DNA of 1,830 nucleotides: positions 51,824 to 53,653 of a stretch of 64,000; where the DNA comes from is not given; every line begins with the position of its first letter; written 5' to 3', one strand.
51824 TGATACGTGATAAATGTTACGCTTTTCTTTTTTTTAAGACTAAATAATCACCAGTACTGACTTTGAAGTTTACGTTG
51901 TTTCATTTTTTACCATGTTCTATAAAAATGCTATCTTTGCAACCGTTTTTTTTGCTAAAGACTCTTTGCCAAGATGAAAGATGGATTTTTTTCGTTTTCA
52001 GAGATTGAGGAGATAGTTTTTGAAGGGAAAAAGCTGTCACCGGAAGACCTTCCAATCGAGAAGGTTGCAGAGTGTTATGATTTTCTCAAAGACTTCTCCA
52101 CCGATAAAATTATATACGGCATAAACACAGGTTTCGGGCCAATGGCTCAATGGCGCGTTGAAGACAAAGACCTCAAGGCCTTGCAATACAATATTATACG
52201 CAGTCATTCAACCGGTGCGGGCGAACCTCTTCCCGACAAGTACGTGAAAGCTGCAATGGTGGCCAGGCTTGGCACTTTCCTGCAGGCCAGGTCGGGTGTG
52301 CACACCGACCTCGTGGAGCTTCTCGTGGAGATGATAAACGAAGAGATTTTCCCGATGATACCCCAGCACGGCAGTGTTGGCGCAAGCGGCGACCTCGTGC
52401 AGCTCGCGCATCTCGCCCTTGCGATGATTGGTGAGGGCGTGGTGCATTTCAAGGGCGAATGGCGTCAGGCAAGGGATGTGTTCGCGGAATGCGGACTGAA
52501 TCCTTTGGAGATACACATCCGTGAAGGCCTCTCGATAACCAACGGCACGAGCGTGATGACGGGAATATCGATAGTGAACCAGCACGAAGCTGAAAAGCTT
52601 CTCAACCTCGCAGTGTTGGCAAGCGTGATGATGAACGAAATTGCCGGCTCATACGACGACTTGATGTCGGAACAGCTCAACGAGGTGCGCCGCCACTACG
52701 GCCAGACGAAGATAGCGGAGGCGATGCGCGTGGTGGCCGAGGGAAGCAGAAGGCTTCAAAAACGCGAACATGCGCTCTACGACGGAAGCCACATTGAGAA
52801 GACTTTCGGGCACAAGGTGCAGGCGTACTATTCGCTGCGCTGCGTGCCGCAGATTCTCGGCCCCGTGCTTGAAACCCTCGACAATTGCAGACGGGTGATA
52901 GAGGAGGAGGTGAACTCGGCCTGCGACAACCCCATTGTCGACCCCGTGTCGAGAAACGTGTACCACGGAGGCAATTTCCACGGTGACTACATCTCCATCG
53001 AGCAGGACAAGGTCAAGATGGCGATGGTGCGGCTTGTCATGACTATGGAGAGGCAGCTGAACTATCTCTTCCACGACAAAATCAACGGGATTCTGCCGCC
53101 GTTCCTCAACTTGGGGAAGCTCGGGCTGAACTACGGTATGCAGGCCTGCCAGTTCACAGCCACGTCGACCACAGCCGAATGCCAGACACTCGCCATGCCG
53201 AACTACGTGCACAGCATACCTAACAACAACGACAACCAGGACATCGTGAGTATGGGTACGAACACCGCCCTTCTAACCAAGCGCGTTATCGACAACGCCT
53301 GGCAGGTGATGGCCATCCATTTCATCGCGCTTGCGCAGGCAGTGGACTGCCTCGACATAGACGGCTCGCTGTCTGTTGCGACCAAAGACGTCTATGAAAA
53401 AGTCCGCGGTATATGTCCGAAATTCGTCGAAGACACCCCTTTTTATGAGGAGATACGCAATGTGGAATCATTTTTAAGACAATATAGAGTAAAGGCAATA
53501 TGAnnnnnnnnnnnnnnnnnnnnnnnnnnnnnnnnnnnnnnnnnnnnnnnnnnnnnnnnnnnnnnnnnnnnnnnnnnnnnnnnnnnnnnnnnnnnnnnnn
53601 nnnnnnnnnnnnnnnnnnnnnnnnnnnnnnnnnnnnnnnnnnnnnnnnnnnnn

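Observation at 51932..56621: Compact ammonia-lyase / ketoreductase / ketosynthase / O-methyltransferase operon (minimal aryl-polyketide-like cassette)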

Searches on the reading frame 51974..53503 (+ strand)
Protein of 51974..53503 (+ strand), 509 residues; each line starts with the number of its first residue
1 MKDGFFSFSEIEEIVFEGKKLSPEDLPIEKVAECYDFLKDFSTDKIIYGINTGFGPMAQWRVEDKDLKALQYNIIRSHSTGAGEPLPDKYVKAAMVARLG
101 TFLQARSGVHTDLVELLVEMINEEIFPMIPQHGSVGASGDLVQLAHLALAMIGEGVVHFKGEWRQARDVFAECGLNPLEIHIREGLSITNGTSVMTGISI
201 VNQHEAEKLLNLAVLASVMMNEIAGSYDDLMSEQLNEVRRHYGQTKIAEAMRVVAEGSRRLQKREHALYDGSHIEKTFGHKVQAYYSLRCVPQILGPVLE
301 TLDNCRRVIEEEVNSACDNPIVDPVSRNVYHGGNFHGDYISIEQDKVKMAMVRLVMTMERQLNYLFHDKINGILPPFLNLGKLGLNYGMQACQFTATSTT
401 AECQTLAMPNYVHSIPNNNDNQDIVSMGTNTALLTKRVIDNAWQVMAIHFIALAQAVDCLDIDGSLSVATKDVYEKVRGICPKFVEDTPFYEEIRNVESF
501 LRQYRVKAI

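Call 3: search_protein_families(library=pfam, proteins=[window:51974-53503:+])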
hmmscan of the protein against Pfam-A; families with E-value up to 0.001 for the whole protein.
window:51974-53503:+ (509 aa): 1 family
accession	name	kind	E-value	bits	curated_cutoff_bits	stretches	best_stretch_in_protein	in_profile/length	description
PF00221.24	Lyase_aromatic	-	3.7e-154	514.3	27.3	1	8-478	3-465/466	Aromatic amino acid lyase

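Call 4: search_protein_families(library=ncbifam, proteins=[window:51974-53503:+])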
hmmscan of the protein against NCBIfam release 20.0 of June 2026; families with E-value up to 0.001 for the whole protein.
window:51974-53503:+ (509 aa): 8 families
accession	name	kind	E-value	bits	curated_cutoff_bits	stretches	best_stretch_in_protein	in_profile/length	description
NF053541.1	FlxA_rubin_TAL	equivalog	1.1e-252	838.9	700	1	7-502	2-497/498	flexirubin biosynthesis tyrosine ammonia-lyase FlxA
NF006871.0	PRK09367.1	subfamily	6.5e-125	417.6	524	1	6-507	11-498/505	histidine ammonia-lyase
TIGR01225.1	hutH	equivalog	4.2e-121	404.9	539.15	1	9-507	11-495/506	histidine ammonia-lyase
TIGR03832.1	Tyr_2_3_mutase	equivalog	5.7e-106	355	501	1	28-497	28-503/507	tyrosine 2,3-aminomutase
TIGR04475.1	Phe_D_beta_mut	equivalog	2.8e-104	349.6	800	1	7-498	11-506/510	phenylalanine aminomutase (D-beta-phenylalanine forming)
NF041222.1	BagA_FevW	exception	2.6e-76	257.3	1000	1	41-489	45-502/529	bagremycin/ferroverdin biosynthesis tyrosine ammonia-lyase BagA/FevW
TIGR01226.1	phe_am_lyase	equivalog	6.8e-74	249.4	519.15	1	28-473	63-514/680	phenylalanine ammonia-lyase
TIGR04473.1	taxol_Phe_23mut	exception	1.1e-53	182.5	1250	1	36-474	67-511/687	phenylalanine aminomutase (L-beta-phenylalanine forming)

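Call 7: find_homologous_proteins(query=window:51974-53503:+)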
Query window:51974-53503:+ (509 aa): 8000 proteins with E <= 0.001 among 8000 candidates; the best 120 are listed.
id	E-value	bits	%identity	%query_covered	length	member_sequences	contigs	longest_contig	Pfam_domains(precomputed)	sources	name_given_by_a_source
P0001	0.0e+0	1151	99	100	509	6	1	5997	PF00221.25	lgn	-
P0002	1.3e-285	966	81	99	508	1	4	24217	PF00221.25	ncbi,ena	-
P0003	6.0e-275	930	79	100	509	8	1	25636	PF00221.25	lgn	-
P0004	1.3e-264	896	76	100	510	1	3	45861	PF00221.25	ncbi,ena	-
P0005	1.6e-263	893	77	99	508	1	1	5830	PF00221.25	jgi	jgi:histidine ammonia-lyase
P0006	2.3e-263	892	76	100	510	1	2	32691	PF00221.25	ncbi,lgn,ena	-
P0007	2.5e-263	892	76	100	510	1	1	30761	PF00221.25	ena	-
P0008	3.2e-263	892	76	100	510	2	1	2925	PF00221.25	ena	-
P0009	3.4e-263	892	78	98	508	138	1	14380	PF00221.25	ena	-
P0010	4.7e-263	891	76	100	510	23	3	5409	PF00221.25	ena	-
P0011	5.6e-263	891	76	99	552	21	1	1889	PF00221.25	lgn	-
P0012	8.7e-263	890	77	98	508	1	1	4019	PF00221.25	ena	-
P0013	1.0e-262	890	77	100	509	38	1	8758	PF00221.25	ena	-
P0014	3.4e-262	888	77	98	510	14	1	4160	PF00221.25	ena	-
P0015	8.1e-262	887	77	98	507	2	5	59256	PF00221.25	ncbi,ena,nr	ncbi:MAG: aromatic amino acid lyase [Bacteroidales bacterium]|nr:aromatic amino acid lyase [Bacteroi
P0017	4.0e-261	885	76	99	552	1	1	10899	PF00221.25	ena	-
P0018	5.8e-261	884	77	98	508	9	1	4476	PF00221.25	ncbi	-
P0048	3.8e-253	859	76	98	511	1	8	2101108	PF00221.25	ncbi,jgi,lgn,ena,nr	ncbi:MAG: aromatic amino acid ammonia-lyase [Bacteroidales bacterium]|jgi:histidine ammonia-lyase|nr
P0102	3.3e-245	832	73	100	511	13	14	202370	PF00221.25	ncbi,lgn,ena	-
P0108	1.5e-244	830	72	98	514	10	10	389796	PF00221.25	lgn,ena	-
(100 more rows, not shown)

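Call 9: find_encoding_contigs(protein=window:51974-53503:+, flank=10000, max_places=6)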
Protein window:51974-53503:+ (509 aa): no gene with exactly this product is on record in the collection.

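Call 10: find_encoding_contigs(protein=P0048, flank=10000, max_places=3)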
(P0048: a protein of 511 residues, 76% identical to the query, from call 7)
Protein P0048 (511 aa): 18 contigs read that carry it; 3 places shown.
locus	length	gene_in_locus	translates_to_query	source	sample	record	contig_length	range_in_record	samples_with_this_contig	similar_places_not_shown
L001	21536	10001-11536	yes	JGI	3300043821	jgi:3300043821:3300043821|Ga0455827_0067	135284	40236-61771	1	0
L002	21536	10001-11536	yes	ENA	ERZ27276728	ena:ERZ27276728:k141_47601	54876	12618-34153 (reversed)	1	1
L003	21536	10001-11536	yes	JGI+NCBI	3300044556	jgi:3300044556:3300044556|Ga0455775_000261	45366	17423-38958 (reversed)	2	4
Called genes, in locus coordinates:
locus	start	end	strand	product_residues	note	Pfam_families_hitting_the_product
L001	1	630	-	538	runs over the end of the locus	PF00595:PDZ, PF13180:PDZ_2, PF17820:PDZ_6, PF03572:Peptidase_S41, PF28547:CHD_PDZ-protease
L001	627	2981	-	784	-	PF08206:OB_RNB, PF17849:OB_Dis3, PF17876:CSD2, PF00773:RNB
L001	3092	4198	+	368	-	PF00480:ROK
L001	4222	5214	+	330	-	PF20511:PMI_typeI_cat, PF21621:MPI_cupin_dom (faint)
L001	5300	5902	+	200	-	-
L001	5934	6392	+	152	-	PF02142:MGS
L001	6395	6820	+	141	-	PF03479:PCC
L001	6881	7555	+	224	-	-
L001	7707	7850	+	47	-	-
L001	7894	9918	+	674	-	PF01487:DHquinase_I, PF00275:EPSP_synthase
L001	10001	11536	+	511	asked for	PF00221:Lyase_aromatic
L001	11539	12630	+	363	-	PF21212:Dimerisation2-like_dom, PF00891:Methyltransf_2, PF13489:Methyltransf_23 (weak), PF08242:Methyltransf_12 (weak), PF13649:Methyltransf_25 (weak)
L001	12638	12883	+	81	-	PF00550:PP-binding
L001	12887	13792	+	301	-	PF03279:Lip_A_acyltrans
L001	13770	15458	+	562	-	PF22817:ApeP-like (weak), PF00109:ketoacyl-synt, PF02801:Ketoacyl-synt_C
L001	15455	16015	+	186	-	-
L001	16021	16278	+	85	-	PF00550:PP-binding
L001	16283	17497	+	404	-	PF00109:ketoacyl-synt, PF00108:Thiolase_N (weak), PF02801:Ketoacyl-synt_C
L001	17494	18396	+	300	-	PF00109:ketoacyl-synt, PF13723:Ketoacyl-synt_2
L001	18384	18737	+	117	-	PF00892:EamA, PF10639:TMEM234 (weak)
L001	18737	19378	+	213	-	PF03548:LolA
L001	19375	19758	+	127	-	PF22818:ApeI-like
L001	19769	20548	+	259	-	-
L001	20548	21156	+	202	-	-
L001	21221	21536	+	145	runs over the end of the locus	-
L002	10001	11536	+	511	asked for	PF00221:Lyase_aromatic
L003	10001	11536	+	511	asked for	PF00221:Lyase_aromatic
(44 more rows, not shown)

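Call 13: find_encoding_contigs(protein=P0002, flank=10000, max_places=2)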
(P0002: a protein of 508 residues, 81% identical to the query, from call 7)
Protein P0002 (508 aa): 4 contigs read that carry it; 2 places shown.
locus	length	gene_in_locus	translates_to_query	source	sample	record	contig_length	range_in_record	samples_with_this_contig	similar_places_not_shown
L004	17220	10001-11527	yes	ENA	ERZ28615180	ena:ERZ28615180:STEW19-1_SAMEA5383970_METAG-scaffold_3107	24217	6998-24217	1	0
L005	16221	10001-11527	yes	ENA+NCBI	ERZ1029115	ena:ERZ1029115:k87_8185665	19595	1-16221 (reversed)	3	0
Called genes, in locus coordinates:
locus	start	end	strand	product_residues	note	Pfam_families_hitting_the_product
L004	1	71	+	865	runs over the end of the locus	PF13715:CarbopepD_reg_2 (weak), PF18939:DUF5686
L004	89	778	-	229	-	PF00072:Response_reg, PF00486:Trans_reg_C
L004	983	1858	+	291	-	-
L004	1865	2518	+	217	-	PF02666:PS_Dcarbxylase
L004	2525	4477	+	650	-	PF00535:Glycos_transf_2, PF13641:Glyco_tranf_2_3, PF13632:Glyco_trans_2_3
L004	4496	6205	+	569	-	PF00916:Sulfate_transp, PF01740:STAS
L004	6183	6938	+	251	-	PF00899:ThiF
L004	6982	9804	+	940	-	PF00005:ABC_tran (faint), PF02463:SMC_N (faint), PF03193:RsgA_GTPase (faint), PF13191:AAA_16 (faint), PF13304:AAA_21 (faint), PF13555:AAA_29 (faint), PF17760:UvrA_inter, PF17755:UvrA_DNA-bind, +2 more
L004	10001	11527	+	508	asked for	PF00221:Lyase_aromatic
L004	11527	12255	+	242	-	PF00106:adh_short, PF08659:KR, PF13561:adh_short_C2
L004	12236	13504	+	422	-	PF00109:ketoacyl-synt, PF02801:Ketoacyl-synt_C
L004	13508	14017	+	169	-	-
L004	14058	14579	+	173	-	PF00891:Methyltransf_2 (weak), PF08242:Methyltransf_12 (weak), PF13489:Methyltransf_23 (weak)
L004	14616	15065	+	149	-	PF09424:YqeY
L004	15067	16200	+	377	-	PF02684:LpxB, PF04007:DUF354 (faint)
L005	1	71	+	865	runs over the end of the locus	PF13715:CarbopepD_reg_2 (weak), PF18939:DUF5686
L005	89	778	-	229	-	PF00072:Response_reg, PF00486:Trans_reg_C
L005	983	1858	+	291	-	-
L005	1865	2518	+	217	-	PF02666:PS_Dcarbxylase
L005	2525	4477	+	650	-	PF00535:Glycos_transf_2, PF13641:Glyco_tranf_2_3, PF13632:Glyco_trans_2_3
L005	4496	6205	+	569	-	PF00916:Sulfate_transp, PF01740:STAS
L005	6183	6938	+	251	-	PF00899:ThiF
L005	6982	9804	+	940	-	PF00005:ABC_tran (faint), PF02463:SMC_N (faint), PF03193:RsgA_GTPase (faint), PF13191:AAA_16 (faint), PF13304:AAA_21 (faint), PF13555:AAA_29 (faint), PF17760:UvrA_inter, PF17755:UvrA_DNA-bind, +2 more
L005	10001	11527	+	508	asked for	PF00221:Lyase_aromatic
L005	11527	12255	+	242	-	PF00106:adh_short, PF08659:KR, PF13561:adh_short_C2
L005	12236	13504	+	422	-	PF00109:ketoacyl-synt, PF02801:Ketoacyl-synt_C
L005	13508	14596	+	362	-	PF21212:Dimerisation2-like_dom, PF00891:Methyltransf_2, PF13489:Methyltransf_23, PF08242:Methyltransf_12 (weak)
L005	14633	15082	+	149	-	PF09424:YqeY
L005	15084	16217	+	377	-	PF02684:LpxB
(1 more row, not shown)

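Call 14: find_encoding_contigs(protein=P0004, flank=10000, max_places=2)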
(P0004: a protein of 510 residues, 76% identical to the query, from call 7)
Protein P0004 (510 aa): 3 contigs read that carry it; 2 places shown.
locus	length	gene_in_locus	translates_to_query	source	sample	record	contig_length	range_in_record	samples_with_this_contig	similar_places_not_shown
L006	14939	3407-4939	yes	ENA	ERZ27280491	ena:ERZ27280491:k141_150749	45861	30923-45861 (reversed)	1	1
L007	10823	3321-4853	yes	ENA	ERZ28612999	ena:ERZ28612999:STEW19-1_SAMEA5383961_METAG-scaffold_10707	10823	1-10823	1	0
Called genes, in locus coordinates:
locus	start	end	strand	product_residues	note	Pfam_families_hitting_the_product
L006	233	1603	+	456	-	PF00501:AMP-binding, PF14535:AMP-binding_C_2 (weak)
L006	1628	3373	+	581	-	PF18962:Por_Secre_tail (faint), PF09603:Fib_succ_major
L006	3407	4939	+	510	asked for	PF00221:Lyase_aromatic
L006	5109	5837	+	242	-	PF00106:adh_short, PF08659:KR, PF13561:adh_short_C2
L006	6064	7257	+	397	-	PF00109:ketoacyl-synt, PF02801:Ketoacyl-synt_C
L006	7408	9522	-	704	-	PF05140:ResB, PF01578:Cytochrom_C_asm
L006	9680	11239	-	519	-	PF00034:Cytochrom_C (faint), PF06537:DHOR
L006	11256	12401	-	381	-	PF09375:Peptidase_M75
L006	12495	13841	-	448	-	-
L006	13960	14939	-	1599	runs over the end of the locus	PF01103:Omp85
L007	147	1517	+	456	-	PF00501:AMP-binding, PF14535:AMP-binding_C_2 (weak)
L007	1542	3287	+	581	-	PF18962:Por_Secre_tail (faint), PF09603:Fib_succ_major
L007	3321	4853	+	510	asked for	PF00221:Lyase_aromatic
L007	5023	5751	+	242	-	PF00106:adh_short, PF08659:KR, PF13561:adh_short_C2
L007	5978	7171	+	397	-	PF00109:ketoacyl-synt, PF02801:Ketoacyl-synt_C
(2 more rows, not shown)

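Call 16: find_encoding_contigs(protein=P0003, flank=10000, max_places=1)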
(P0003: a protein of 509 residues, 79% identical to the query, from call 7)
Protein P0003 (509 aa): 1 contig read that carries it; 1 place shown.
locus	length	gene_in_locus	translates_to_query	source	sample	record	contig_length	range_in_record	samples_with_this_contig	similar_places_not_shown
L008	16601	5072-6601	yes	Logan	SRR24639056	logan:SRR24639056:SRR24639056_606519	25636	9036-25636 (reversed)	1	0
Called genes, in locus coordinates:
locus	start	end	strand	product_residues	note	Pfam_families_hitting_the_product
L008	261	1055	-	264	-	PF01479:S4, PF01728:FtsJ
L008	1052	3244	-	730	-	PF01839:FG-GAP (faint), PF13517:FG-GAP_3, PF18962:Por_Secre_tail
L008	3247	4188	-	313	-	PF01551:Peptidase_M23, PF01476:LysM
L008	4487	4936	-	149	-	PF00383:dCMP_cyt_deam_1, PF14437:MafB19-deam, PF14439:Bd3614-deam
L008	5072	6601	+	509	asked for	PF00221:Lyase_aromatic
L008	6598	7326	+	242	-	PF00106:adh_short, PF08659:KR, PF13561:adh_short_C2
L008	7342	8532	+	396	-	PF01306:LacY_symp (weak), PF07690:MFS_1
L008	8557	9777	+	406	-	PF00109:ketoacyl-synt, PF02801:Ketoacyl-synt_C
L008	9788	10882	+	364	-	PF21212:Dimerisation2-like_dom, PF08100:Dimerisation (weak), PF00891:Methyltransf_2, PF13489:Methyltransf_23, PF08242:Methyltransf_12 (weak)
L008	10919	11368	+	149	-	PF09424:YqeY, PF02637:GatB_Yqey (weak)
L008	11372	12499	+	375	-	PF02684:LpxB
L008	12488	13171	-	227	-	PF00072:Response_reg, PF00486:Trans_reg_C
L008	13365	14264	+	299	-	-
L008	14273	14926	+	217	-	PF02666:PS_Dcarbxylase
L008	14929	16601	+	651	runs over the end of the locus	PF00535:Glycos_transf_2, PF13641:Glyco_tranf_2_3, PF13632:Glyco_trans_2_3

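Call 17: find_encoding_contigs(protein=P0015, flank=10000, max_places=1)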
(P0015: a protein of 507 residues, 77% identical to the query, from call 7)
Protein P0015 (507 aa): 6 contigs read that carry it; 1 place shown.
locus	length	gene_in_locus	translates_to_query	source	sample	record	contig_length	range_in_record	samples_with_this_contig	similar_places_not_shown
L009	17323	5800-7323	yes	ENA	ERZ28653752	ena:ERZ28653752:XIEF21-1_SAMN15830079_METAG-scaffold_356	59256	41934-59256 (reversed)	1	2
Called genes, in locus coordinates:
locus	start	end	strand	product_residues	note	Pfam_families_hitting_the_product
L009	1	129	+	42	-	?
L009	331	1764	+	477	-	PF13173:AAA_14, PF13635:DUF4143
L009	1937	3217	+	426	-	PF13173:AAA_14, PF13635:DUF4143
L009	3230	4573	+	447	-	PF00072:Response_reg, PF00158:Sigma54_activat, PF14532:Sigma54_activ_2, PF07724:AAA_2 (weak), PF07728:AAA_5 (weak), PF25601:AAA_lid_14, PF02954:HTH_8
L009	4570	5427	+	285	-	PF02518:HATPase_c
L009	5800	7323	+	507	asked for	PF00221:Lyase_aromatic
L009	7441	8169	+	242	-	PF00106:adh_short, PF08659:KR, PF13561:adh_short_C2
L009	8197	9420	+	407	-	PF00109:ketoacyl-synt, PF02801:Ketoacyl-synt_C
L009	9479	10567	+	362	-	PF21212:Dimerisation2-like_dom, PF08100:Dimerisation (weak), PF00891:Methyltransf_2, PF13489:Methyltransf_23, PF08242:Methyltransf_12 (weak), PF13649:Methyltransf_25 (faint)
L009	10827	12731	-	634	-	-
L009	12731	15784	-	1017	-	PF07719:TPR_2 (faint), PF13525:YfiO (faint), PF21033:RMD1-3 (faint), PF00515:TPR_1 (faint), PF13174:TPR_6 (faint), PF12895:ANAPC3 (weak), PF14559:TPR_19 (weak), PF09976:TPR_21 (weak), +6 more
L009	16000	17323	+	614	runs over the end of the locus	PF13522:GATase_6, PF13537:GATase_7, PF01380:SIS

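Call 18: find_encoding_contigs(protein=P0108, flank=10000, max_places=1)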
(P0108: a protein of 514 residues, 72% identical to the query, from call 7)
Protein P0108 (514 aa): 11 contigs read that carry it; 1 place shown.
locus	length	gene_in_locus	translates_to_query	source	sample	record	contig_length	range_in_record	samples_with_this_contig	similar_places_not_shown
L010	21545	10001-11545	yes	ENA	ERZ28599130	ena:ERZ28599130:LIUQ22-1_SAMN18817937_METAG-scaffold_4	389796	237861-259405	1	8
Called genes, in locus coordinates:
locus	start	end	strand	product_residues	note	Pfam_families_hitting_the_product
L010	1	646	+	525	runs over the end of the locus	PF14322:SusD-like_3, PF07980:SusD_RagB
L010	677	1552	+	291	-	PF00480:ROK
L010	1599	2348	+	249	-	PF14905:OMP_b-brl_3 (weak)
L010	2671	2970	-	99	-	PF14542:Acetyltransf_CG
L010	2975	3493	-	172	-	PF13237:Fer4_10 (weak), PF25160:LdpA_Fe-S-bd (weak), PF00037:Fer4, PF12797:Fer4_2 (weak), PF12837:Fer4_6 (weak), PF12838:Fer4_7 (weak), PF13237:Fer4_10 (weak)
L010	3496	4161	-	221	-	PF00301:Rubredoxin, PF21349:RUBY_RBDX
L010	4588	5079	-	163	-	PF00210:Ferritin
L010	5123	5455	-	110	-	-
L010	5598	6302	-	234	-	PF00081:Sod_Fe_N, PF02777:Sod_Fe_C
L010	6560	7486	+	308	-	PF00126:HTH_1, PF03466:LysR_substrate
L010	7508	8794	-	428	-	PF18950:DUF5694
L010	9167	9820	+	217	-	-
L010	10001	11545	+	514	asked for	PF00221:Lyase_aromatic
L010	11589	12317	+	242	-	PF00106:adh_short, PF08659:KR, PF13561:adh_short_C2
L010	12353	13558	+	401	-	PF00109:ketoacyl-synt, PF02801:Ketoacyl-synt_C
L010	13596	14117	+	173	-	-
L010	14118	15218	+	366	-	PF21212:Dimerisation2-like_dom, PF00891:Methyltransf_2, PF13489:Methyltransf_23, PF08242:Methyltransf_12 (weak), PF13649:Methyltransf_25 (faint)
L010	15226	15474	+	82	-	PF00550:PP-binding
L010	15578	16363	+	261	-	PF03279:Lip_A_acyltrans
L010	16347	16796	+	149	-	PF22817:ApeP-like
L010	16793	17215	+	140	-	PF13279:4HBT_2, PF03061:4HBT (weak)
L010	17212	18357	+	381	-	PF00109:ketoacyl-synt, PF02801:Ketoacyl-synt_C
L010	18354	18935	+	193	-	-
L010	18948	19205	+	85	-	PF00550:PP-binding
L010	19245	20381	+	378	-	PF00109:ketoacyl-synt, PF00108:Thiolase_N (weak), PF02801:Ketoacyl-synt_C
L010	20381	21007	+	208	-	PF13723:Ketoacyl-synt_2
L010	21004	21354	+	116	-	PF00892:EamA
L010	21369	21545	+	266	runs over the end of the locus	PF03548:LolA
